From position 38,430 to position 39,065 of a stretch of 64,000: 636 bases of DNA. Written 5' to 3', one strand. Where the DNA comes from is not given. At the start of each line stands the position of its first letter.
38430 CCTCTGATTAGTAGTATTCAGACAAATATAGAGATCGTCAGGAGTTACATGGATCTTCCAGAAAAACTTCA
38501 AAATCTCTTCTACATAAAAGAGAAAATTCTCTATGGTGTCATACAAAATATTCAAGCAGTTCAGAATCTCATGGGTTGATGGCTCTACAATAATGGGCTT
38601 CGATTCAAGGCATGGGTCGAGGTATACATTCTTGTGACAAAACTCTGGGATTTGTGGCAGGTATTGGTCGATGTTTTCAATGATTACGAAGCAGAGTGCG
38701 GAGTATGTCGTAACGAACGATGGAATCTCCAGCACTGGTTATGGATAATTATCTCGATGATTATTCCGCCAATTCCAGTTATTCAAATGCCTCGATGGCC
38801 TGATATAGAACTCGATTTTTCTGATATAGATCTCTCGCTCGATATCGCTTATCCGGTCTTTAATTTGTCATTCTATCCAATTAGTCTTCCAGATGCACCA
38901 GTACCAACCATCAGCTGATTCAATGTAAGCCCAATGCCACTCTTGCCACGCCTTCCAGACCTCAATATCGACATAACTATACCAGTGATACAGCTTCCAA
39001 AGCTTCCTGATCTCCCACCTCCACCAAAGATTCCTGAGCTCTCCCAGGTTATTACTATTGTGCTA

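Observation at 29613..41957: Single 12.3-kb ORF encoding a 4,114-aa giant surface protein, hidden as more than 15 fragments in the standard-code track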

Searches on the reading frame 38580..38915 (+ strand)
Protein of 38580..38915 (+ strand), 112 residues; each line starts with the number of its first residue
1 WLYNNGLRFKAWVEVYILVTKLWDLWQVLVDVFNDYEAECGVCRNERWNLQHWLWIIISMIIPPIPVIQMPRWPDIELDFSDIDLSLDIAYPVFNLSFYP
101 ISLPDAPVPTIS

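Call 83: find_related_loci(query=window:38580-38915:+, collection=genome_contigs, flank=10000)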
Query seq(112 aa) (112 aa) in genome_contigs; peptide patterns used: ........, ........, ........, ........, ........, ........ (x = any residue, [..] = any of these).
146 stretches matched a pattern; 20 encode a relative of the query (tblastn E <= 1e-3); 19 distinct loci.
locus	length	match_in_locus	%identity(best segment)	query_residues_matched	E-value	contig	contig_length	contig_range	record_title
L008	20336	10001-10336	98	1-112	2e-73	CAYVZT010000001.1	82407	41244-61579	MAG TPA_asm: uncultured Candidatus Peribacteria bacterium isolate SRP135725_co1_7 genome assembly, contig: NODE_170_leng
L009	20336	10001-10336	98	1-112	2e-72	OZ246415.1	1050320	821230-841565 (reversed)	MAG: uncultured Candidatus Peribacteria bacterium isolate SRP170004_co1_55 genome assembly, chromosome: 1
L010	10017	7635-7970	75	1-112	2e-59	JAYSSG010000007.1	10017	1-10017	MAG: Candidatus Gracilibacteria bacterium isolate GFS_12135 GFS_12135_6, whole genome shotgun sequence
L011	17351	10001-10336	88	1-112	6e-58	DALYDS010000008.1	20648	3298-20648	MAG TPA_asm: bacterium isolate CTOTU14233 NODE_566_length_20648_cov_6.195600, whole genome shotgun sequence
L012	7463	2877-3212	85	1-112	1e-57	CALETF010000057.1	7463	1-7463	MAG TPA_asm: uncultured Candidatus Gracilibacteria bacterium isolate SRR6231147_bin.29_CONCOCT_v1.1_MAG genome assembly,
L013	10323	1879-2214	88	1-112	2e-57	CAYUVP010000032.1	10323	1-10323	MAG TPA_asm: uncultured Candidatus Peribacteria bacterium isolate SRP286056_co3_501 genome assembly, contig: NODE_7757_l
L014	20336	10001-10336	86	1-112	2e-57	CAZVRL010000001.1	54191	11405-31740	MAG TPA_asm: uncultured Candidatus Peribacteria bacterium isolate SRP286056_co1_71 genome assembly, contig: NODE_579_len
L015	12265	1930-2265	86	1-112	9e-57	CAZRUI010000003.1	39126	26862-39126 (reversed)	MAG TPA_asm: uncultured Candidatus Peribacteria bacterium isolate binchicken_co347_249 genome assembly, contig: NODE_504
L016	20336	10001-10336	83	1-112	2e-56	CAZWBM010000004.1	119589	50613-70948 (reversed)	MAG TPA_asm: uncultured Candidatus Peribacteria bacterium isolate binchicken_co128_372 genome assembly, contig: NODE_98_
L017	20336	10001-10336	73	1-112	5e-55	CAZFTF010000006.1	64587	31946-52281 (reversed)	MAG TPA_asm: uncultured Candidatus Peribacteria bacterium isolate SRP286056_co1_539 genome assembly, contig: NODE_407_le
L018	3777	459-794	87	1-112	2e-53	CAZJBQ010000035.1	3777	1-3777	MAG TPA_asm: uncultured Candidatus Peribacteria bacterium isolate SRP219642_co7_593 genome assembly, contig: NODE_39472_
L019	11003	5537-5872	89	1-112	5e-49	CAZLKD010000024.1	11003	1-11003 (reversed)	MAG TPA_asm: uncultured Candidatus Peribacteria bacterium isolate SRP286056_co2_184 genome assembly, contig: NODE_9930_l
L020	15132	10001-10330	54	1-110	4e-41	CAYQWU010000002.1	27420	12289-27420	MAG TPA_asm: uncultured Candidatus Peribacteria bacterium isolate SRP286056_co3_294 genome assembly, contig: NODE_1428_l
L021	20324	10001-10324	52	1-108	3e-40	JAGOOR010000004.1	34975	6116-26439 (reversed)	Candidatus Gracilibacteria bacterium isolate Gw_Eff_bin_215 Gw_Eff_2210_length_34975_cov_41.963212, whole genome shotgun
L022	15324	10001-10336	87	1-112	3e-56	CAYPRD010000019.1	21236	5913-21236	MAG TPA_asm: uncultured Candidatus Peribacteria bacterium isolate binchicken_co105_109 genome assembly, contig: NODE_307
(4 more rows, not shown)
